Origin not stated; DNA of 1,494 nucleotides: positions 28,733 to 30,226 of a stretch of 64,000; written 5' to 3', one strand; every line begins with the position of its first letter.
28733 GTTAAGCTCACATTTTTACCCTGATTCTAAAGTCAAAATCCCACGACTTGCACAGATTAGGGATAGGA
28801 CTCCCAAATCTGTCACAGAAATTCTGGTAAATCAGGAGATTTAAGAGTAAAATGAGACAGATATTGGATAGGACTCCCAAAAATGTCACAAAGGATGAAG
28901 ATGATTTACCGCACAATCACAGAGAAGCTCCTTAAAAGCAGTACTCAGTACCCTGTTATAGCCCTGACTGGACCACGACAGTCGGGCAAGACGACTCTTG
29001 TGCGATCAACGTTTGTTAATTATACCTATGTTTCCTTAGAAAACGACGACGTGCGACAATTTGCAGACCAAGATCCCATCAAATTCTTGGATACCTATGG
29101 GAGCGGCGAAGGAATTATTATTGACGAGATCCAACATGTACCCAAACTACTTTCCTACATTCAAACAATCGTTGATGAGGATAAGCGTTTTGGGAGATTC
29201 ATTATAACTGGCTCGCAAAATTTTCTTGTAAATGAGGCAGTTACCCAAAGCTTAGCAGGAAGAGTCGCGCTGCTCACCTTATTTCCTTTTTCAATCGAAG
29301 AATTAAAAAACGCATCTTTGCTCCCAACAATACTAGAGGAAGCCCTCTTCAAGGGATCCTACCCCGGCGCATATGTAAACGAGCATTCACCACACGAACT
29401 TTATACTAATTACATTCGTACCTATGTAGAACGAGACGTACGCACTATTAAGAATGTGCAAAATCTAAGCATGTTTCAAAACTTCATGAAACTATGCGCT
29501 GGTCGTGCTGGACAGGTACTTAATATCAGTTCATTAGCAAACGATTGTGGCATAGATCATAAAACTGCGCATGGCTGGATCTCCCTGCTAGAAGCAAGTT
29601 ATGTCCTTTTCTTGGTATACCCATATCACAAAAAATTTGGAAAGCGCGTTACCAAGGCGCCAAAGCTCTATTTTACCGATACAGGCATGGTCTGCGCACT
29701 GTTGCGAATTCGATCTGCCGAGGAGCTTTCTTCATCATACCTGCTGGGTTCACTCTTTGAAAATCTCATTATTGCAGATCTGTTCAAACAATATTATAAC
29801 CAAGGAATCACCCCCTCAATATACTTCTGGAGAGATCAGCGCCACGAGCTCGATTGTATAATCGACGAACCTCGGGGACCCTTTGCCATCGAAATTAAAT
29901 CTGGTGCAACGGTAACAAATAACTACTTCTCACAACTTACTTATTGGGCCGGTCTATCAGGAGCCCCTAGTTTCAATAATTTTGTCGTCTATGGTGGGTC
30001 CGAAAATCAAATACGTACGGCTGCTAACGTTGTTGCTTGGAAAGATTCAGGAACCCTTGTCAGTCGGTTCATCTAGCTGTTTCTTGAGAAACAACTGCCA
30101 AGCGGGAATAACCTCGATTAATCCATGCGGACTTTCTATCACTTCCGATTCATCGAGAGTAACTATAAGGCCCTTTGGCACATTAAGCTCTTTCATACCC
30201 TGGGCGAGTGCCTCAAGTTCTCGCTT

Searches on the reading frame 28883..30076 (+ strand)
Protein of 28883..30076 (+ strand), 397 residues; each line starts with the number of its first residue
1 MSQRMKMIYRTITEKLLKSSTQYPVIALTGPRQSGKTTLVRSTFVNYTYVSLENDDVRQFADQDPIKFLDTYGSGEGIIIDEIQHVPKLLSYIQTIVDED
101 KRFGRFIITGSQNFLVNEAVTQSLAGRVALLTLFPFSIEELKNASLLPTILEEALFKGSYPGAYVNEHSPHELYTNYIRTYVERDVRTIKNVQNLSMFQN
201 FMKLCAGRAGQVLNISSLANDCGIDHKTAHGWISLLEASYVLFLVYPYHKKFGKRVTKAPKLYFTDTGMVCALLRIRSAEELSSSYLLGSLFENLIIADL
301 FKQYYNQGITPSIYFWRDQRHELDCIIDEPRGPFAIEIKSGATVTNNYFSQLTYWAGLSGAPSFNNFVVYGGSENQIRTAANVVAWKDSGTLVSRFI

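Call 33: search_protein_families(library=pfam, proteins=[window:28883-30076:+], max_evalue=0.001)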
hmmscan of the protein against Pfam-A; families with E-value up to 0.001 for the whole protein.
window:28883-30076:+ (397 aa): 3 families
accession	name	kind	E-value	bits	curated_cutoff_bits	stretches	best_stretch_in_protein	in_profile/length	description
PF13635.12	DUF4143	-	5.2e-45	153.5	28.1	1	183-341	1-160/160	Domain of unknown function (DUF4143)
PF13173.12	AAA_14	-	9.5e-29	100.5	27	1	24-141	3-128/129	AAA domain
PF13401.12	AAA_22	-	0.00019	22.2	27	0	75-110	85-122/130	AAA domain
